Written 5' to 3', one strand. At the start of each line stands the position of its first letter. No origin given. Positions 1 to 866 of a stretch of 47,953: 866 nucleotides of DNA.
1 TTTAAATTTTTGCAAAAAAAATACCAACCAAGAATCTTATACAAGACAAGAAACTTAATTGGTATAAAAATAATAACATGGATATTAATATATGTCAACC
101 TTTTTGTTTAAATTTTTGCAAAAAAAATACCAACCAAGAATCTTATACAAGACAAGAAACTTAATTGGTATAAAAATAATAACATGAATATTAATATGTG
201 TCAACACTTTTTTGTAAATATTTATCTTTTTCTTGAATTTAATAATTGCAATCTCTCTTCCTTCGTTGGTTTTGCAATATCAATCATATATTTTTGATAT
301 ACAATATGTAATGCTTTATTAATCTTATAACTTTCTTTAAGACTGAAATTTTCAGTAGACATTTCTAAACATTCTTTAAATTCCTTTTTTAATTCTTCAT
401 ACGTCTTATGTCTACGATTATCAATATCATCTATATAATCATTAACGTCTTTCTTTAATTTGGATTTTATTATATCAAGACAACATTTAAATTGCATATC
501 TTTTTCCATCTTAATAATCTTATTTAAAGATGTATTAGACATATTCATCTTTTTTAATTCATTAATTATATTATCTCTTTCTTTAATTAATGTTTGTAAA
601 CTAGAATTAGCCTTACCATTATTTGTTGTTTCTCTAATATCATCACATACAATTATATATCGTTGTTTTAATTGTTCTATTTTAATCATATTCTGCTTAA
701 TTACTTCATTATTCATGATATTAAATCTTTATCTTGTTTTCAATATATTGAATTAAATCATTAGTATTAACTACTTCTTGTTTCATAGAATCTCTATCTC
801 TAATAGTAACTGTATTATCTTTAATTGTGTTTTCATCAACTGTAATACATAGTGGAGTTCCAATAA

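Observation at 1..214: Tandemly duplicated 106-bp module: a near-consensus promoter firing directly into a perfect hairpin plus U-tract (candidate ~50-nt RNA gene array or decoy/terminator cassette)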

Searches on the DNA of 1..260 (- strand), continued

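Call 85: search_dna_similar(query=window:1-214:-, collection=phages, mode=distant, max_evalue=0.01)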
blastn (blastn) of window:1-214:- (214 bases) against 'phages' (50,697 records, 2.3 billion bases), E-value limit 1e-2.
Records with a match: 173; places in all: 222; records where one place covers at least 80% of the query: 0.
Best place of each record, by identity: 80-90% 15; 60-80% 158.
By first word of the organism name: Staphylococcus 173.
By host as written in the record: Staphylococcus aureus 63; - 23; Staphylococcus sp. 13; Staphylococcus 6; Staphylococcus epidermidis F12 6; Staphylococcus carnosus TM300 5; Staphylococcus epidermidis 5; Staphylococcus aureus ATCC 25923 4; and 31 more.
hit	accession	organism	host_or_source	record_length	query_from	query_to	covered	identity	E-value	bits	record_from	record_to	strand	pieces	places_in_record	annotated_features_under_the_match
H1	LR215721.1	Staphylococcus phage Stab22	-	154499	2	161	58%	78.4%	3e-5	103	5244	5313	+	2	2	repeat_region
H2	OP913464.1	Staphylococcus virus vB_SurM-PSU6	Staphylococcus ureilyticus ATCC49330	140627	2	161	58%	78.2%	3e-5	101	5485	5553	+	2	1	none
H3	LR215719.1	Staphylococcus phage Stab21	-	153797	4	161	57%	77.9%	4e-4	101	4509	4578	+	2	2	repeat_region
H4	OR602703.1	Staphylococcus phage vB_SauM-V1SA15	Staphylococcus aureus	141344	4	161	57%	77.9%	4e-4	101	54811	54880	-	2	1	hypothetical protein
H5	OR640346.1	Staphylococcus phage vB_SauM-T-SE-E1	Staphylococcus sp.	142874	4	161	57%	77.9%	4e-4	101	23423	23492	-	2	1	hypothetical protein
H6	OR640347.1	Staphylococcus phage vB_SauM-T-SE-E2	Staphylococcus sp.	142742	4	161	57%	77.9%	4e-4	101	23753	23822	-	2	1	hypothetical protein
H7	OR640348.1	Staphylococcus phage vB_SauM-T-SE-E4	Staphylococcus sp.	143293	4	161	57%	77.9%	4e-4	101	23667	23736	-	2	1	hypothetical protein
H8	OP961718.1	Staphylococcus phage vB_SauM_VL14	Staphylococcus aureus (MRSA)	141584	4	161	57%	77.0%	4e-4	96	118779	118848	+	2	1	none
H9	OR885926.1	Staphylococcus phage 184DA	Staphylococcus sp.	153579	2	161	55%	78.0%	1e-3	98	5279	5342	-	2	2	none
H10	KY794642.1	Staphylococcus phage vB_Sau_Clo6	Staphylococcus aureus ATCC 25923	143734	90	161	34%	75.0%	5e-3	47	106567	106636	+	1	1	none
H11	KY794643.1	Staphylococcus phage vB_Sau_S24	Staphylococcus aureus ATCC 25923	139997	90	161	34%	75.0%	5e-3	47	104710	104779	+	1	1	none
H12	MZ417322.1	Staphylococcus phage PG-2021_19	Mammaliicoccus vitulinus C5817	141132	90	161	34%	75.0%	5e-3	47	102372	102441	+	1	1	record has no annotation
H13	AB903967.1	Staphylococcus phage phiSA12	Staphylococcus aureus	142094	91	161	33%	74.6%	1e-3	48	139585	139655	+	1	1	none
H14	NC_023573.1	Staphylococcus phage phiSA12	Staphylococcus aureus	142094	91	161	33%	74.6%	1e-3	48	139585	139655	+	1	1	none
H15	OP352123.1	Staphylococcus phage SAML-150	Staphylococcus aureus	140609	91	161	33%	74.6%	1e-3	48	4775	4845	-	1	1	none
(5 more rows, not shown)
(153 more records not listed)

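Call 86: search_dna_similar(query=window:1-214:-, collection=plasmids, mode=distant, max_evalue=0.01)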
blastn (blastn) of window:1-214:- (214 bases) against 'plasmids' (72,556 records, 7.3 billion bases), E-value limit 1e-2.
No match.
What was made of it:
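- Tried and rejected: BLAST against plasmids gave none (call 86).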

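Call 87: get_annotated_region(hit=H1, flank=400)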
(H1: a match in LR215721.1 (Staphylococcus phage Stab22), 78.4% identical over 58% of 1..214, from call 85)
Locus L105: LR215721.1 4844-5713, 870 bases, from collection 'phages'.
description: Staphylococcus phage Stab22 genome assembly, chromosome: I.
organism: Staphylococcus phage Stab22 (NCBI taxid 2490450)
taxonomy: Viruses; Duplodnaviria; Heunggongvirae; Uroviricota; Caudoviricetes; Herelleviridae; Twortvirinae
host: -; source: -; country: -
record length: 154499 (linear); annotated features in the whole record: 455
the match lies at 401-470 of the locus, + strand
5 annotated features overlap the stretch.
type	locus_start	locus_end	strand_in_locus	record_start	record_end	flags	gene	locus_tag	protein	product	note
repeat_region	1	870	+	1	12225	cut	-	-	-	-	-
regulatory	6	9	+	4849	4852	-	-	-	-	ribosome_binding_site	-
CDS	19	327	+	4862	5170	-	g011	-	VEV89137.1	TreJ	-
regulatory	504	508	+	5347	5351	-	-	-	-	ribosome_binding_site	-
CDS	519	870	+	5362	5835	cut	g012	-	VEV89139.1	hypothetical protein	-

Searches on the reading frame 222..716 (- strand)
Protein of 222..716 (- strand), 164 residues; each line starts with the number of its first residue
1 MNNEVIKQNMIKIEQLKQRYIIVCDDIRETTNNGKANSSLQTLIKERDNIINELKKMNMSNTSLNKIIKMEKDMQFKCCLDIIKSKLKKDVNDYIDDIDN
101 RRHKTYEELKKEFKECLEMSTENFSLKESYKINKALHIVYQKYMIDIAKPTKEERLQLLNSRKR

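Call 7: find_encoding_contigs(protein=window:222-716:-, flank=10000, max_places=10)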
Protein window:222-716:- (164 aa): 1 contig read that carries it; 1 place shown.
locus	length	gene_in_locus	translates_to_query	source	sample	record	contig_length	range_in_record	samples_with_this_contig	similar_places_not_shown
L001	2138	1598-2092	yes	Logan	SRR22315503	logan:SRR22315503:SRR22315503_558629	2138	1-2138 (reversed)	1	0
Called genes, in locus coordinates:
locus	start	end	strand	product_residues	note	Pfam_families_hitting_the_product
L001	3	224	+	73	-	?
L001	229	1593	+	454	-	PF28494:GlyRS_ins_1 (faint), PF00587:tRNA-synt_2b, PF03129:HGTP_anticodon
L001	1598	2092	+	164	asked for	-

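Call 18: search_protein_families(library=pfam, proteins=[window:222-716:-], max_evalue=0.1)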
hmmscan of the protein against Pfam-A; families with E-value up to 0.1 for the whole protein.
window:222-716:- (164 aa): 3 families
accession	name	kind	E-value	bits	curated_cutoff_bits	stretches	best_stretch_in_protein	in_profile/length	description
PF03993.17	DUF349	-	0.0041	17.9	23.9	0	87-118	2-33/75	Domain of Unknown Function (DUF349)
PF22080.2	Dark_CARD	-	0.021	15.9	25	1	59-108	27-77/82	Dark, CARD domain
PF16013.10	DUF4781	-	0.057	12.7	27.9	1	37-119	216-297/310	Domain of unknown function (DUF4781)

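Call 33: find_homologous_proteins(query=window:222-716:-, max_evalue=0.001)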
Query window:222-716:- (164 aa): 3 proteins with E <= 0.001 among 59 candidates.
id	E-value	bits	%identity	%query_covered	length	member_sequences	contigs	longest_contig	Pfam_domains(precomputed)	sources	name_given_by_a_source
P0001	1.5e-95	335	99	100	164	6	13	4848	-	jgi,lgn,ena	-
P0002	2.1e-79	282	86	98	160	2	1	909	-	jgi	jgi:hypothetical protein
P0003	6.8e-78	278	83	100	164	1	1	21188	-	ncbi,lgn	-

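Call 34: find_encoding_contigs(protein=P0001, flank=10000, max_places=10)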
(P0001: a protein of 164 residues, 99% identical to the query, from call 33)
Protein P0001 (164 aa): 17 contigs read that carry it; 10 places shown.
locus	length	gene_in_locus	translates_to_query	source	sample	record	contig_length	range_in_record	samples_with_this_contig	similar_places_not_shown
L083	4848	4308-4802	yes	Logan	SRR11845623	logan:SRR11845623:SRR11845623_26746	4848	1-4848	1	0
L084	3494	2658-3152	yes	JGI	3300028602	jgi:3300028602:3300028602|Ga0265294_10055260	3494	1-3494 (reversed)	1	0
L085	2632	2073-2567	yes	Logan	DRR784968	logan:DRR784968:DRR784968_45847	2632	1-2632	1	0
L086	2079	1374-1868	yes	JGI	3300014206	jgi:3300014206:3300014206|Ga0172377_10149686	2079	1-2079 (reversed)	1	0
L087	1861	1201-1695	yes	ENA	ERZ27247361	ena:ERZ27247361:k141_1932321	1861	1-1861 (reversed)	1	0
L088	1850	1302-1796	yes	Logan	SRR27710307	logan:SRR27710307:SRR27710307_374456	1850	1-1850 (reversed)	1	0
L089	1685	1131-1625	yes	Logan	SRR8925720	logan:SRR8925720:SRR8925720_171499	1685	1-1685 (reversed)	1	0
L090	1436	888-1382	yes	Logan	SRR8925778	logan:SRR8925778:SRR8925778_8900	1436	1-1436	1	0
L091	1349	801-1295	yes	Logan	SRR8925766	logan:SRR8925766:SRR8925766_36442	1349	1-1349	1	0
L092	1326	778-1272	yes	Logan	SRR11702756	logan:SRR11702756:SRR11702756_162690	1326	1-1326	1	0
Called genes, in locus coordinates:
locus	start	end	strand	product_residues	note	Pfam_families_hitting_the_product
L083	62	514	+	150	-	PF02130:YbeY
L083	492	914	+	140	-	PF01219:DAGK_prokar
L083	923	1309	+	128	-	PF00383:dCMP_cyt_deam_1, PF14421:LmjF365940-deam (weak)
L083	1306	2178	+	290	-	PF00350:Dynamin_N (faint), PF01926:MMR_HSR1, PF02421:FeoB_N, PF02492:cobW (faint), PF03193:RsgA_GTPase (faint), PF10662:PduV-EutP, PF00009:GTP_EFTU, PF07650:KH_2, +1 more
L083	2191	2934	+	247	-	PF11967:RecO_N, PF02565:RecO_C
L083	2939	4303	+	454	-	PF28494:GlyRS_ins_1 (faint), PF00587:tRNA-synt_2b, PF03129:HGTP_anticodon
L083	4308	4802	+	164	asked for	-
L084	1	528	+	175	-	PF07650:KH_2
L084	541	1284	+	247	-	PF11967:RecO_N, PF02565:RecO_C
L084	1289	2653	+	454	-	PF28494:GlyRS_ins_1 (faint), PF00587:tRNA-synt_2b, PF03129:HGTP_anticodon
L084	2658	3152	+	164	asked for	-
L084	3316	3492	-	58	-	?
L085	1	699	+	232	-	?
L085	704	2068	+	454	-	PF28494:GlyRS_ins_1 (faint), PF00587:tRNA-synt_2b, PF03129:HGTP_anticodon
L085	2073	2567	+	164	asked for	-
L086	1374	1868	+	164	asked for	-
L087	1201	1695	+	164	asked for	-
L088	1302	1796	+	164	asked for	-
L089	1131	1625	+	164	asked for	-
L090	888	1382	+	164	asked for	-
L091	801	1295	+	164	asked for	-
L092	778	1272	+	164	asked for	-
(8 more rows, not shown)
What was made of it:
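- Copy numbers come from short-read assemblies, which break or collapse in the repeat (calls 7, 34). All short-read contigs break inside it (calls 7, 34), as they do at dispersed repeats.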

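Call 35: find_encoding_contigs(protein=P0002, flank=10000, max_places=10)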
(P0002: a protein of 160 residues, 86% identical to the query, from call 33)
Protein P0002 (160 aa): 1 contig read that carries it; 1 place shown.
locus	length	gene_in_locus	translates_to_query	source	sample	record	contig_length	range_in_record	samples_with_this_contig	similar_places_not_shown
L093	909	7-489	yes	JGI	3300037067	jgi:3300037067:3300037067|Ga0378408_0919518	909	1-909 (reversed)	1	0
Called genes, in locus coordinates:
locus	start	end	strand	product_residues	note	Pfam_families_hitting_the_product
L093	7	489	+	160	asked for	-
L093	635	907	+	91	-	?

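Call 41: search_protein_families(library=ncbifam, proteins=[window:222-716:-], max_evalue=1)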
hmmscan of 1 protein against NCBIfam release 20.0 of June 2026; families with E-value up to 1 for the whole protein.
window:222-716:- (164 aa): 0 families
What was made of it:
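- On Type III toxin-antitoxin RNA repeat array: The units lie downstream of orf164 and each has its own promoter. orf164 has no ToxN or any other Pfam or NCBIfam match (calls 18, 41).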

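Call 51: search_protein_representatives(protein=window:222-716:-)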
Query: 164 residues. Proteins with E-value up to 0.001 (for the whole library): 3; up to 1e-10: 3; up to 1e-30: 2. The best 3 are listed.
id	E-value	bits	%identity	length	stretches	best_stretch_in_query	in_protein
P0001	4.6e-96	334.8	99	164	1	1-164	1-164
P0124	6.9e-33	129.9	47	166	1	8-164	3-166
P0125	3.3e-21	92.0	24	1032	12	45-130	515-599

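Call 52: find_encoding_contigs(protein=P0124, flank=5000, max_places=6)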
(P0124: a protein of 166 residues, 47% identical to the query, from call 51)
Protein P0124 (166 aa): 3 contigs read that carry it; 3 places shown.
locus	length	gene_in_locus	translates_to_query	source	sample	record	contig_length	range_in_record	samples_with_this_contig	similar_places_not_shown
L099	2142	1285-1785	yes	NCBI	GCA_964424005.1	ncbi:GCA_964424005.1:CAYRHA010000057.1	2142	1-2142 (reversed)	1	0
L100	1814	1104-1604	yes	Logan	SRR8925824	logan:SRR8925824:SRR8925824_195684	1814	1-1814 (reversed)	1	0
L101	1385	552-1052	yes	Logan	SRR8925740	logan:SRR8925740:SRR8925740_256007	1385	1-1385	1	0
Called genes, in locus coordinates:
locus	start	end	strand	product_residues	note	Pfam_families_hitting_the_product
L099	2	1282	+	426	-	?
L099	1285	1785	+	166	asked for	-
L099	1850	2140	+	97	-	?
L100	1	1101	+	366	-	?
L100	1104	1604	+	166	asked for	-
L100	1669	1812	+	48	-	?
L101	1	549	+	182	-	?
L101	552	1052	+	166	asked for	-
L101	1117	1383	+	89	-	?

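Call 70: predict_structure(alignment_id=A4)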
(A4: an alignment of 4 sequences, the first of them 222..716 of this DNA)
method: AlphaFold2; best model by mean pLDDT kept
length: 164 residues; sequences in the alignment: 4
mean_pLDDT: 63.0   pTM: 0.41
mean pLDDT of the five models: 63.0, 61.1, 58.4, 57.8, 55.3
residues with pLDDT >= 90: 1; 70-90: 53; 50-70: 79; < 50: 31
segments of 3 or more residues with pLDDT < 50: 87-103, 144-148, 160-164
pLDDT, mean of each block of 10 residues (from residue 1): 71 85 80 67 86 75 67 66 53 37 53 55 58 59 49 55 42
secondary structure, 60 per line:
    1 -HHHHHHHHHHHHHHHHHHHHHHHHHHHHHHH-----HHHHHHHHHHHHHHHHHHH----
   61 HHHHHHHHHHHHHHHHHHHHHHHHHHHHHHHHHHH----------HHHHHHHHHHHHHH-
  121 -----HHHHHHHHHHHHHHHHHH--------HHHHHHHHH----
elements in order: H2-32 H38-56 H61-95 H106-119 H126-143 H152-160

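Call 71: search_solved_structures(query=A4, max_evalue=10)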
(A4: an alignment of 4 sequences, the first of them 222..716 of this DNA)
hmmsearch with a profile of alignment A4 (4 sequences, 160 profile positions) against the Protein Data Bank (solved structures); distinct sequences matched with E-value up to 10: 7.
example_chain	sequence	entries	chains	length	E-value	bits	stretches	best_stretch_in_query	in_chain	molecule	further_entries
2jua_A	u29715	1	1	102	0.0065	19.5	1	8-70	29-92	de novo protein S836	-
3p1w_A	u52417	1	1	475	0.23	14.5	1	12-106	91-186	RabGDI protein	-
1p68_A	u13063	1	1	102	0.28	14.2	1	9-69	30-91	De novo designed protein S-824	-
4kg3_A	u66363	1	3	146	0.52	13.4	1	67-97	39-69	mRNA-decapping enzyme subunit 2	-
2ivf_A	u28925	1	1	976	1.8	11.6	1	94-146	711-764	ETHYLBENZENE DEHYDROGENASE ALPHA-SUBUNIT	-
8a3k_UNK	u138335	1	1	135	2.1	11.4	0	7-54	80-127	sc-apCC-4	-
4r6j_A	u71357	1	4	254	10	9.2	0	19-62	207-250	Lucine rich repeats DLRR_H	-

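Call 75: fold_search(model_id=the predicted structure, library=pdb)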
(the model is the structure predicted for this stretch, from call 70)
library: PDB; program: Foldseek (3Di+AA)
matches with E <= 10: 297; with E <= 0.001: 0
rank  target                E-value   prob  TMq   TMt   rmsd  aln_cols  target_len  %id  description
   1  1fio                  1.2e-01  0.57  0.30  0.27  15.1       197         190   10  CRYSTAL STRUCTURE OF YEAST T-SNARE PROTEIN SSO1 (released 2000-10-11)
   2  5m4y_A                2.5e-01  0.63  0.37  0.34  10.2       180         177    9  Crystal structure of the Sec3/Sso2 complex at 2.20 angstrom resolution (released 2017-02-08)
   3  8gaa_A                3.0e-01  0.28  0.24  0.22  16.3       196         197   16  C6HR1_4r: Extendable repeat protein hexamer (released 2023-08-30)
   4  6fn9_B                3.3e-01  0.23  0.22  0.16  17.8       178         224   12  Mono- and bivalent 14-3-3 inhibitors for characterizing supramolecular lysine-PEG interactions in proteins (released 2018-07-04)
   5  7q83_B                3.7e-01  0.16  0.21  0.22  14.4       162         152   14  Crystal structure of S. cerevisiae Sso2 in complex with the pleckstrin homology domain of Sec3 (released 2022-08-31)
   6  5m4y_E                3.9e-01  0.72  0.42  0.39  14.1       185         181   11  Crystal structure of the Sec3/Sso2 complex at 2.20 angstrom resolution (released 2017-02-08)
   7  7q83_D                3.9e-01  0.16  0.21  0.22  12.6       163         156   14  Crystal structure of S. cerevisiae Sso2 in complex with the pleckstrin homology domain of Sec3 (released 2022-08-31)
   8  9n22_K                4.1e-01  0.12  0.17  0.14  19.4       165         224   15  Y20S (Sec18-Sec17-Sec9-Sso1-Snc1) EDTA - Class 2 (released 2025-10-01)
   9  5jr9_B                4.4e-01  0.66  0.40  0.37   6.9       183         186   13  Crystal structure of apo-NeC3PO (released 2016-09-28)
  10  3lg7_A                4.4e-01  0.54  0.29  0.38  19.6       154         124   13  Crystal structure of HIV epitope-scaffold 4E10_S0_1EZ3A_002_C (released 2010-09-22)
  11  5lg4_A                4.6e-01  0.33  0.29  0.27  11.6       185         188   11  Crystal structure of the Sec3/Sso2 complex at 2.9 angstrom resolution (released 2017-02-08)
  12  5jr9_A                4.9e-01  0.66  0.40  0.37   6.9       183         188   13  Crystal structure of apo-NeC3PO (released 2016-09-28)
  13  9s98_B                5.1e-01  0.44  0.32  0.27  20.7       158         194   11  CdvB2 filament - high twist, class A (released 2026-01-28)
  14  9cru_K                5.4e-01  0.12  0.19  0.15  21.2       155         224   12  Y20S (Sec18-Sec17-Sec9-Sso1-Snc1) EDTA - Class 1 (released 2025-08-27)
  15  2v7d_D                6.1e-01  0.21  0.26  0.19  19.1       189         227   13  14-3-3 protein zeta in complex with Thr758 phosphorylated integrin beta2 peptide (released 2008-06-24)
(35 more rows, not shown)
